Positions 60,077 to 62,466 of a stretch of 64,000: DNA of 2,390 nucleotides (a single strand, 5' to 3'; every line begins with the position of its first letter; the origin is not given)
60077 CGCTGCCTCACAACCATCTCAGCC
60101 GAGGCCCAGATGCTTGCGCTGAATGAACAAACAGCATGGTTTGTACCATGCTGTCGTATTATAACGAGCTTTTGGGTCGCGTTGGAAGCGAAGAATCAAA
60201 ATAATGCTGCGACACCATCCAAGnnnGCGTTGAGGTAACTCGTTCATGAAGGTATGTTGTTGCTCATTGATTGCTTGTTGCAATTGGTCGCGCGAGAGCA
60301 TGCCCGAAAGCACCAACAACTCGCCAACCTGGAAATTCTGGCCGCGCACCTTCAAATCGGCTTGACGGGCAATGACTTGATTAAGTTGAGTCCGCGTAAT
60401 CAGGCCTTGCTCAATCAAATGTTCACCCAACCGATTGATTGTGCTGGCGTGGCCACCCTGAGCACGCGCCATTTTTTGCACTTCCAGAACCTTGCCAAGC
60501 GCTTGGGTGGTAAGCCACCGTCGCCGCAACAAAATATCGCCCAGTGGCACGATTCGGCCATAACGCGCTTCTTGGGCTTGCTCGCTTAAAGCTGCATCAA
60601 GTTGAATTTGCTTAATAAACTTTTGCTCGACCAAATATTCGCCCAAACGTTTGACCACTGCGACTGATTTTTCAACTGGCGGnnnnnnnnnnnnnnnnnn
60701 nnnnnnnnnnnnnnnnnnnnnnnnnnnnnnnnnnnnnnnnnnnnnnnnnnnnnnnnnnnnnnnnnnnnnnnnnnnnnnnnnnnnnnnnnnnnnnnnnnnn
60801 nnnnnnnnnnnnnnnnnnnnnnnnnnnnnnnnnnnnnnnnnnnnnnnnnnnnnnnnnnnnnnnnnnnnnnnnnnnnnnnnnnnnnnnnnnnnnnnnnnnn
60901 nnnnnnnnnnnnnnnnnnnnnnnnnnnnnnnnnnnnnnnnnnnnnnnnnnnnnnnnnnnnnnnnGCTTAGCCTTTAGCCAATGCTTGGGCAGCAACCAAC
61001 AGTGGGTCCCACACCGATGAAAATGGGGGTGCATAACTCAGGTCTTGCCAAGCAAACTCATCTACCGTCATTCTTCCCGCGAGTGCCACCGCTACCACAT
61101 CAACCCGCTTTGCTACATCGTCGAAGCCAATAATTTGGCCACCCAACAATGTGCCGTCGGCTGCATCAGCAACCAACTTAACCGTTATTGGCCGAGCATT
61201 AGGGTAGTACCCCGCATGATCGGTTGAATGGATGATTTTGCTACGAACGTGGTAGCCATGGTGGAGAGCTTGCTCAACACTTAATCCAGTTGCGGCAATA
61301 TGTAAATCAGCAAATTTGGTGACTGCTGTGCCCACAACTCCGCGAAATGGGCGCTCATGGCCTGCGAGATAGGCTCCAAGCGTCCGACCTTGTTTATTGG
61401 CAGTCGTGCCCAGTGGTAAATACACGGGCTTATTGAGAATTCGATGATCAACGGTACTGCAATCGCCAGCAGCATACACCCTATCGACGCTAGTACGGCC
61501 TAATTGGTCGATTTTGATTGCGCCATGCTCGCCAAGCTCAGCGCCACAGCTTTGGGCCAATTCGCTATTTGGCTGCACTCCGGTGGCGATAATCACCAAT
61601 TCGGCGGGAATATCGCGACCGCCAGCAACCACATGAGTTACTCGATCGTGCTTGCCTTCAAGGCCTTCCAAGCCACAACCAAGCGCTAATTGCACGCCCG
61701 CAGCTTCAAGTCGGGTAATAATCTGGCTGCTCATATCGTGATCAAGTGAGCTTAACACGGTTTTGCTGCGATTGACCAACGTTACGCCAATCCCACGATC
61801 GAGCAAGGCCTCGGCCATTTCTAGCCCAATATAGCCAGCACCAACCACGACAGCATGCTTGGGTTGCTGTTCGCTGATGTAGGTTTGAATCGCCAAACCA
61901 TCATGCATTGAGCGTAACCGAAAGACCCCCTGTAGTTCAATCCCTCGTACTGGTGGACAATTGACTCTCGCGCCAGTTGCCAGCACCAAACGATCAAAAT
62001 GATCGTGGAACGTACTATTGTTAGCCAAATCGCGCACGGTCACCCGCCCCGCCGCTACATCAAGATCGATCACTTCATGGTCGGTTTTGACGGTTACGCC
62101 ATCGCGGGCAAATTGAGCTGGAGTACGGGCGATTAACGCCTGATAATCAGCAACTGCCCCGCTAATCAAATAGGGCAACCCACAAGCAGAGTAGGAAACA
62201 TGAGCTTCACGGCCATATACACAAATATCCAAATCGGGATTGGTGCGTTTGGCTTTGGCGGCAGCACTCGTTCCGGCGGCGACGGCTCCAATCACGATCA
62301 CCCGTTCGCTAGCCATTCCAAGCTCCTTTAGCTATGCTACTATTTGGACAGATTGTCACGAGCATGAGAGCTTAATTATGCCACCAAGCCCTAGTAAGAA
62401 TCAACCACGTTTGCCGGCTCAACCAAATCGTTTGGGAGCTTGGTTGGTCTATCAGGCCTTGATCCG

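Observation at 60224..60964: Four tandem MshEN-like 24-residue motifs: candidate high-affinity c-di-GMP receptor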

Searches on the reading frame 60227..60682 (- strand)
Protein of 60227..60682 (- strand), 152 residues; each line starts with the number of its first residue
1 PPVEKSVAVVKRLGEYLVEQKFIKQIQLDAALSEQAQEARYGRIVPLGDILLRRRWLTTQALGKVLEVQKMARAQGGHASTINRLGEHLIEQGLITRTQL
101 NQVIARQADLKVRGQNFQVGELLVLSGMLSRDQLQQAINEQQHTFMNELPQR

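Call 19: search_solved_structures(query=A2, max_evalue=0.01, show_alignments=5)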
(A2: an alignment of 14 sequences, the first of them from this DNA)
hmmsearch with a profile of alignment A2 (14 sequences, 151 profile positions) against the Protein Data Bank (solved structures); distinct sequences matched with E-value up to 0.01: 13.
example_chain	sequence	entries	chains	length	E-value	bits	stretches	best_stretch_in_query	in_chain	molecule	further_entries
6f8l_G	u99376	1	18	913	1.1e-14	57.5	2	9-106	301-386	Type IV pilus assembly protein PilF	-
6olj_C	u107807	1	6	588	4.5e-10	42.5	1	7-69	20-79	Type IV pilus biogenesis ATPase PilB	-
5tsg_B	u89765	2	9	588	4.5e-10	42.5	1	7-69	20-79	Type IV pilus biogenesis ATPase PilB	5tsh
5zfr_A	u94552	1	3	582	3.5e-09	39.6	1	8-69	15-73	Type IV pilus biogenesis ATPase PilB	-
5htl_A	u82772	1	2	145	1.5e-08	37.6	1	10-69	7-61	MSHA biogenesis protein MshE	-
8pfa_A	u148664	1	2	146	2.8e-05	26.9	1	10-70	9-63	c-di-GMP binding domain of the ATPase enzyme PilF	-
8pdk_A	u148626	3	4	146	3.2e-05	26.8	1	11-70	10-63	c-di-GMP binding domain of the ATPase enzyme PilF | ATP-binding motif-containing protein pilF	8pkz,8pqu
6ejf_J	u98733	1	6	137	4.1e-05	26.4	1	12-70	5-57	Type IV pilus assembly protein PilF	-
8pe0_A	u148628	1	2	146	9e-05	25.3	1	13-70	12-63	c-di-GMP binding domain of the ATPase enzyme PilF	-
9gl5_A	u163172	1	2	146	0.00014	24.7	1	11-70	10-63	ATP-binding motif-containing protein pilF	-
9glg_A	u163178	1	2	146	0.00022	24.1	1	12-54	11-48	ATP-binding motif-containing protein pilF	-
3jc8_Ba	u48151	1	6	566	0.00044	23.1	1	12-69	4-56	Type IV-A pilus assembly ATPase PilB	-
6ejf_G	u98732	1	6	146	0.0043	19.9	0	10-69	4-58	Type IV pilus assembly protein PilF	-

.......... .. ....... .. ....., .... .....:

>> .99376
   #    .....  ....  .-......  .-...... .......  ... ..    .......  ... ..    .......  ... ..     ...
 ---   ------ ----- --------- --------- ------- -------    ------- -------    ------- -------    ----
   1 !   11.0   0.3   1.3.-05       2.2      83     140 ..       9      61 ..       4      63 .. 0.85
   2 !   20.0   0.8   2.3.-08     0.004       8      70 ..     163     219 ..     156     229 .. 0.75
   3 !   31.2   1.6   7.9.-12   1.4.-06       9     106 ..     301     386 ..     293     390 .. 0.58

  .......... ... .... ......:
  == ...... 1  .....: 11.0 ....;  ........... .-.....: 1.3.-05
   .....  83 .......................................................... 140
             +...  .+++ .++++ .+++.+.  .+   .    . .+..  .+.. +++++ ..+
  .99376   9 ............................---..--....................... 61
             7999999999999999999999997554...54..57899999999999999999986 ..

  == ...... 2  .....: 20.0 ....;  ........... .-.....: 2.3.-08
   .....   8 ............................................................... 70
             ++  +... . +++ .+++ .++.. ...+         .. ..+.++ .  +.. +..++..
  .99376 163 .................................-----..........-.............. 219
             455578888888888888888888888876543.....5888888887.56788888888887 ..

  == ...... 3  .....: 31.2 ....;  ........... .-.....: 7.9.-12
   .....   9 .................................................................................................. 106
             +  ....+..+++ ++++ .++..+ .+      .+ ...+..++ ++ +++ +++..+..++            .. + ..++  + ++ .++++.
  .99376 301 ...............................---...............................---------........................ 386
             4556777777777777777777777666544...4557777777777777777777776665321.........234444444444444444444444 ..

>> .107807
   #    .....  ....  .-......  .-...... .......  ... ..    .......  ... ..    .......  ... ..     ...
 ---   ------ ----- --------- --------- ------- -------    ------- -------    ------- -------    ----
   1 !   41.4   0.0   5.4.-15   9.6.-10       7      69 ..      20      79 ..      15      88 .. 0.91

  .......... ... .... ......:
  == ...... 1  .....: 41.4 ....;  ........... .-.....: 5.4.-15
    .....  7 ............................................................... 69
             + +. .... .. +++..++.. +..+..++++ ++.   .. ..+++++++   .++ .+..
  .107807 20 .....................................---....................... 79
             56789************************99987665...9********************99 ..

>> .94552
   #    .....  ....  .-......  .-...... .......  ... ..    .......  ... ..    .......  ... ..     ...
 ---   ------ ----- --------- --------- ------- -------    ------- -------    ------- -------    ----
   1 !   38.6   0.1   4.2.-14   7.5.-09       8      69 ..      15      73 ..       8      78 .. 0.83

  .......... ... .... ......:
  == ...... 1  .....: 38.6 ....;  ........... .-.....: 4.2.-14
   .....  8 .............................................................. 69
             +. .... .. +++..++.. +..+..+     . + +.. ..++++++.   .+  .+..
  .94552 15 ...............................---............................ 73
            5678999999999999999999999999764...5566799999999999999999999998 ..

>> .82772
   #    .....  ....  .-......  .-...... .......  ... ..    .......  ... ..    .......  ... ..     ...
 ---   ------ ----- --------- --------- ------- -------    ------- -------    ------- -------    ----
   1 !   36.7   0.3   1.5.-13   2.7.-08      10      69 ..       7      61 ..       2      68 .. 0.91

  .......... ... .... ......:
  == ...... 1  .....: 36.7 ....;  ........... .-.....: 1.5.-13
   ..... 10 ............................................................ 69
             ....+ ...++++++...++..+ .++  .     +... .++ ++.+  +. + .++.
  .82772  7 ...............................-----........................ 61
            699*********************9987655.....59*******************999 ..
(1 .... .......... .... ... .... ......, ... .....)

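Call 39: predict_structure(alignment_id=A2)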
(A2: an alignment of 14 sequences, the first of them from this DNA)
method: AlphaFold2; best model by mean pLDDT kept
length: 152 residues; sequences in the alignment: 14
mean_pLDDT: 81.1   pTM: 0.45
mean pLDDT of the five models: 81.1, 77.0, 76.5, 74.3, 73.1
residues with pLDDT >= 90: 54; 70-90: 70; 50-70: 12; < 50: 16
segments of 3 or more residues with pLDDT < 50: 1-9, 77-82
pLDDT, mean of each block of 10 residues (from residue 1): 44 79 91 92 89 90 81 58 73 91 89 88 92 89 75 48
secondary structure, 60 per line:
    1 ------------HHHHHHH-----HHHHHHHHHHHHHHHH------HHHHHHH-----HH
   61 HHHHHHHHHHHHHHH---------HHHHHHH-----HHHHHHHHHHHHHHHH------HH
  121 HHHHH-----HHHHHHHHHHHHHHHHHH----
elements in order: H13-19 H25-40 H47-53 H59-75 H85-91 H97-112 H119-125 H131-148

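Call 41: fold_search(model_id=the predicted structure, library=pdb)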
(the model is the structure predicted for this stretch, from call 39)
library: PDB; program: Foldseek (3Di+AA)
matches with E <= 10: 24; with E <= 0.001: 0
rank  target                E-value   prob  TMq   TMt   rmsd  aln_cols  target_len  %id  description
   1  5htl_B                2.9e-01  1.00  0.34  0.38   1.9        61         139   36  Structure of MshE with cdg (released 2016-10-05)
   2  8pfa_B                4.3e-01  1.00  0.34  0.38   1.1        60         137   37  X-ray structure of the Thermus thermophilus K167R mutant of the PilF-GSPIIB domain in the c-di-GMP bound state (released 2024-06-26)
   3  8pfa_A                5.1e-01  0.91  0.34  0.37   7.7        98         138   26  X-ray structure of the Thermus thermophilus K167R mutant of the PilF-GSPIIB domain in the c-di-GMP bound state (released 2024-06-26)
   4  5htl_A                5.7e-01  1.00  0.34  0.36   2.4        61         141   33  Structure of MshE with cdg (released 2016-10-05)
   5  7lkm_B                1.0e+00  0.95  0.31  0.32   2.8        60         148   20  The PilB(N-terminal_P70S mutant)-PilZ complex of the Type IV pilus from Xanthomonas citri (released 2021-08-11)
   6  8pdk_B                1.1e+00  0.99  0.34  0.38   1.1        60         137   35  X-ray structure of the Thermus thermophilus PilF-GSPIIB domain in the c-di-GMP bound state (released 2024-06-26)
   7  9gl5_A                1.4e+00  0.99  0.35  0.38   0.9        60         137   33  X-ray structure of the Thermus thermophilus Q190E mutant of the PilF-GSPIIB domain in the c-di-GMP bound state (released 2025-06-25)
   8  8pe0_A                1.8e+00  0.98  0.35  0.37   0.9        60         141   35  X-ray structure of the Thermus thermophilus K167L mutant of the PilF-GSPIIB domain in the c-di-GMP bound state (released 2024-06-26)
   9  7lkn_A                2.0e+00  0.87  0.31  0.32   2.4        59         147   20  The PilB(N-terminal_P70S mutant)-PilZ complex (SeMet) (released 2021-08-11)
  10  9g1w_MODEL_1_A        2.1e+00  0.84  0.31  0.31   2.6        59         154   30  NMR solution structure of the Thermus thermophilus PilF-GSPIIA domain (released 2025-05-21)
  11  7lko_A                2.2e+00  0.85  0.31  0.32   2.3        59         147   20  The PilB(N-terminal)-PilZ complex of the Type IV pilus from Xanthomonas citri (2.9 A) (released 2021-08-11)
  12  8dy9_F                5.7e+00  0.04  0.18  0.10  19.0       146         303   17  Streptomyces venezuelae RNAP unconstrained open promoter complex with WhiA and WhiB transcription factors (released 2023-03-01)
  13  6xp8                  6.7e+00  0.16  0.26  0.19   3.6        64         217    9  The crystal structure of TfuA involved in peptide backbone thioamidation from Methanosarcina acetivorans (released 2021-03-17)
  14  1zp2                  7.9e+00  0.05  0.25  0.19  13.6       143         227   13  Structure of the Mediator subunit cyclin C (released 2005-07-19)
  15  1ooj                  7.9e+00  0.03  0.17  0.18  15.0       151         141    8  Structural genomics of Caenorhabditis elegans : Calmodulin (released 2003-03-25)
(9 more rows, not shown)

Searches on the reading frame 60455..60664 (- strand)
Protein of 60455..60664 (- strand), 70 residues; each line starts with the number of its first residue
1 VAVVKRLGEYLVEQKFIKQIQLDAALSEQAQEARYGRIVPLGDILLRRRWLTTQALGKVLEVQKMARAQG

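Call 46: search_protein_families(library=ncbifam, proteins=[window:60455-60664:-], max_evalue=0.01)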
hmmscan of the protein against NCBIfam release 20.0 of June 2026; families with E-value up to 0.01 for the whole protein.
seq(70 aa): 3 families
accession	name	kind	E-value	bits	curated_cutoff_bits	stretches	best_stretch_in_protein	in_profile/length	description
NF053729.1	c-di-GMP_motif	domain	2.4e-12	46.5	38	1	6-63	1-53/53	cyclic di-GMP-binding domain-containing protein, MshE-related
NF012033.0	PRK15489.1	equivalog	3.1e-06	25.6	537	1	3-64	489-545/703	glycosyl transferase family protein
NF008411.1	PRK11234.1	equivalog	0.0001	20.9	1170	1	5-64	482-535/723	cyclic di-3',5'-guanylate-activated glycosyltransferase NfrB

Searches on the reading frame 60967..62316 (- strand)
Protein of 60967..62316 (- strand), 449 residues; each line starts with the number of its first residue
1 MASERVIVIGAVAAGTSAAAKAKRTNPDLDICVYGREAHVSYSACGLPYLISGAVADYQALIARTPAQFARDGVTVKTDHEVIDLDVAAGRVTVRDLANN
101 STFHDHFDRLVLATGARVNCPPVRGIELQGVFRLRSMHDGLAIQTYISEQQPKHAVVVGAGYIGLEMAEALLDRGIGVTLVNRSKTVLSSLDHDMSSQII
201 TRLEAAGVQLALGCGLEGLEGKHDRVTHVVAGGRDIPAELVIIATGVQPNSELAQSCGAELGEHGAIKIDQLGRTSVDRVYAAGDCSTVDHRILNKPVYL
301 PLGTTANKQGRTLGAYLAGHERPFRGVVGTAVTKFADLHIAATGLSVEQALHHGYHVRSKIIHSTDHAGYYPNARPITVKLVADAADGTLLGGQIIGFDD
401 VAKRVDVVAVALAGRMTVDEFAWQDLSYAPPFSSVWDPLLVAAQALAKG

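Call 3: search_protein_families(library=pfam, proteins=[window:60967-62316:-], max_evalue=0.1)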
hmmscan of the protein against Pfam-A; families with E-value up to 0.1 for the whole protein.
window:60967-62316:- (449 aa): 22 families
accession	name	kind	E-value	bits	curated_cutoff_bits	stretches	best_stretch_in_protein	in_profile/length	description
PF07992.20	Pyr_redox_2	-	6.7e-60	203.4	26.1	1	5-293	2-278/291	Pyridine nucleotide-disulphide oxidoreductase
PF00070.33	Pyr_redox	-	5e-19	69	22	1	154-230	1-78/82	Pyridine nucleotide-disulphide oxidoreductase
PF02852.28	Pyr_redox_dim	-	1.1e-16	61.5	25.3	1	331-435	2-105/110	Pyridine nucleotide-disulphide oxidoreductase, dimerisation domain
PF13738.12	Pyr_redox_3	-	9.9e-09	35.3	30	1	151-284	163-305/305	Pyridine nucleotide-disulphide oxidoreductase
PF01266.30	DAO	-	1.3e-08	35.2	27.9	3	53-119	143-207/353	FAD dependent oxidoreductase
PF03486.20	HI0933_like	-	3.2e-07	30.5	50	0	198-271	114-189/244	HI0933-like protein Rossmann domain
PF05834.18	Lycopene_cycl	-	7.2e-05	22.5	23.4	0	156-188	3-37/380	Lycopene cyclase protein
PF01262.27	AlaDh_PNT_C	-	0.00016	21.6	23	1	147-204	23-80/214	Alanine dehydrogenase/PNT, C-terminal domain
PF13454.12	NAD_binding_9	-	0.00019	21.9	21.8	0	55-116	95-154/155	FAD-NAD(P)-binding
PF13450.12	NAD_binding_8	-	0.00057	20.5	21.9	0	8-60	1-49/68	NAD(P)-binding Rossmann-like domain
PF01488.26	Shikimate_DH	-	0.00083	19.9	24.3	1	149-198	9-59/138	Shikimate / quinate 5-dehydrogenase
PF02737.24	3HCDH_N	-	0.001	19.4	22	1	155-200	2-47/180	3-hydroxyacyl-CoA dehydrogenase, NAD binding domain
PF13241.12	NAD_binding_7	-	0.0024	18.9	22.1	1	151-201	6-46/104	Putative NAD(P)-binding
PF01946.23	Thi4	-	0.0025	17.5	26.2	0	4-80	18-86/235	Thi4 family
PF01134.28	GIDA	-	0.0034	16.9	22.1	0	6-26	2-22/391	Glucose inhibited division protein A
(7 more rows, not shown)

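Call 45: search_protein_families(library=ncbifam, proteins=[window:60967-62316:-], max_evalue=0.001)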
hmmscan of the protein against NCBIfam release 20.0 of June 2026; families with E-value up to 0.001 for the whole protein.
window:60967-62316:- (449 aa): 64 families (the best 25 are shown)
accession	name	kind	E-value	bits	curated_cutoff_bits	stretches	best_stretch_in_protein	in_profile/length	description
NF007123.0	PRK09564.1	equivalog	4.3e-138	460.7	458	1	5-444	2-441/444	CoA-disulfide reductase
TIGR03385.1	CoA_CoA_reduc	equivalog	5.3e-135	450.6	578.8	1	5-442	1-438/439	CoA-disulfide reductase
NF010037.0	PRK13512.1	equivalog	9.2e-85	285.1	394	1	5-437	3-428/438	CoA-disulfide reductase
NF046103.1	NOXase_Strep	equivalog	2.4e-72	244.3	600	1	5-443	1-438/442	H2O-forming NADH oxidase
NF045765.1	PhenlGlyoxDHPadH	equivalog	4.5e-45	154.3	475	1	6-346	5-338/416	NADH-dependent phenylglyoxylate dehydrogenase subunit epsilon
TIGR02374.1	nitri_red_nirB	equivalog_domain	5.2e-39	134.3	578.35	1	8-345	3-330/794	nitrite reductase large subunit NirB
TIGR02053.1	MerA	equivalog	9.1e-38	130.4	454.45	1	105-447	128-454/465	mercury(II) reductase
NF003437.0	PRK04965.1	equivalog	4.4e-37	128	392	1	3-295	2-283/378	NADH:flavorubredoxin reductase NorW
TIGR01350.1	lipoamide_DH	equivalog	4.3e-35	121.3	408.8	1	90-422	117-434/461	dihydrolipoyl dehydrogenase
NF042949.2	3PPDioc_HcaD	equivalog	6e-35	120.7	450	1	4-290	2-279/386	3-phenylpropionate/cinnamic acid dioxygenase ferredoxin--NAD(+) reductase subunit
NF005884.0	PRK07846.1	equivalog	1.3e-33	116.3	501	1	104-431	128-439/454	mycothione reductase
TIGR03452.1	mycothione_red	equivalog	3.5e-33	115.2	635.65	1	107-429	132-438/452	mycothione reductase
TIGR01424.1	gluta_reduc_2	equivalog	4.7e-31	107.8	606.05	1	93-421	121-428/446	glutathione-disulfide reductase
NF004776.0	PRK06116.1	equivalog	2.5e-30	105.9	480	1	107-421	132-432/450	glutathione-disulfide reductase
NF041853.1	hythiocyan_redase_MerA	equivalog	6.2e-30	104.4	650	1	106-397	121-397/440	hypothiocyanous acid reductase MerA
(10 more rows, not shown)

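Call 74: search_solved_structures(query=window:60967-62316:-, max_evalue=1e-40, show_alignments=1)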
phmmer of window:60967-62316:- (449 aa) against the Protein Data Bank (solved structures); distinct sequences matched with E-value up to 1e-40: 31.
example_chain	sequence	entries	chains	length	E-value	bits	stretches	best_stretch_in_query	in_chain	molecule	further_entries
6ruz_A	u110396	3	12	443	6.2e-123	414.1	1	4-445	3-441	NADH oxidase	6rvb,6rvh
5l1n_A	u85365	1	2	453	1.3e-92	314.1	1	4-446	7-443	Coenzyme A disulfide reductase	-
3kd9_A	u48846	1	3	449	3.6e-92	312.7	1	2-449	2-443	Coenzyme A disulfide reductase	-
4fx9_A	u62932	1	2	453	1.5e-91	310.6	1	4-446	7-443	Coenzyme A disulfide reductase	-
3icr_A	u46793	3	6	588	1.1e-88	301.3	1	3-444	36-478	Coenzyme A-Disulfide Reductase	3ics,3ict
3cgb_A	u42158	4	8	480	1.1e-86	294.6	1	5-444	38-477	Pyridine nucleotide-disulfide oxidoreductase, class I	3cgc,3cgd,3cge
6pfz_D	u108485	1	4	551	1.4e-85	291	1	6-444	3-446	NADH oxidase (NoxA-3)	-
3ntd_A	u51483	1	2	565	3.6e-83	283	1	4-443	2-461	FAD-dependent pyridine nucleotide-disulphide oxidoreductase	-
3nta_A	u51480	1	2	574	3.9e-83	282.9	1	4-443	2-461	FAD-dependent pyridine nucleotide-disulphide oxidoreductase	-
8a56_A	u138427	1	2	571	1.4e-82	281.1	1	4-442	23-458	Coenzyme A-persulfide reductase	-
4ocg_A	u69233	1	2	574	2.8e-82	280.1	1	4-443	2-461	FAD-dependent pyridine nucleotide-disulphide oxidoreductase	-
3nt6_A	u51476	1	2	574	9.9e-82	278.3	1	4-443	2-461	FAD-dependent pyridine nucleotide-disulphide oxidoreductase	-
3iwa_A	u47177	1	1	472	9.9e-77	261.8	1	2-443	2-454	FAD-dependent pyridine nucleotide-disulphide oxidoreductase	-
1yqz_A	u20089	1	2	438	2.4e-66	227.6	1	5-437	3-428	coenzyme A disulfide reductase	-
4em3_A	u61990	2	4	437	2.9e-66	227.3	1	5-437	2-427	Coenzyme A disulfide reductase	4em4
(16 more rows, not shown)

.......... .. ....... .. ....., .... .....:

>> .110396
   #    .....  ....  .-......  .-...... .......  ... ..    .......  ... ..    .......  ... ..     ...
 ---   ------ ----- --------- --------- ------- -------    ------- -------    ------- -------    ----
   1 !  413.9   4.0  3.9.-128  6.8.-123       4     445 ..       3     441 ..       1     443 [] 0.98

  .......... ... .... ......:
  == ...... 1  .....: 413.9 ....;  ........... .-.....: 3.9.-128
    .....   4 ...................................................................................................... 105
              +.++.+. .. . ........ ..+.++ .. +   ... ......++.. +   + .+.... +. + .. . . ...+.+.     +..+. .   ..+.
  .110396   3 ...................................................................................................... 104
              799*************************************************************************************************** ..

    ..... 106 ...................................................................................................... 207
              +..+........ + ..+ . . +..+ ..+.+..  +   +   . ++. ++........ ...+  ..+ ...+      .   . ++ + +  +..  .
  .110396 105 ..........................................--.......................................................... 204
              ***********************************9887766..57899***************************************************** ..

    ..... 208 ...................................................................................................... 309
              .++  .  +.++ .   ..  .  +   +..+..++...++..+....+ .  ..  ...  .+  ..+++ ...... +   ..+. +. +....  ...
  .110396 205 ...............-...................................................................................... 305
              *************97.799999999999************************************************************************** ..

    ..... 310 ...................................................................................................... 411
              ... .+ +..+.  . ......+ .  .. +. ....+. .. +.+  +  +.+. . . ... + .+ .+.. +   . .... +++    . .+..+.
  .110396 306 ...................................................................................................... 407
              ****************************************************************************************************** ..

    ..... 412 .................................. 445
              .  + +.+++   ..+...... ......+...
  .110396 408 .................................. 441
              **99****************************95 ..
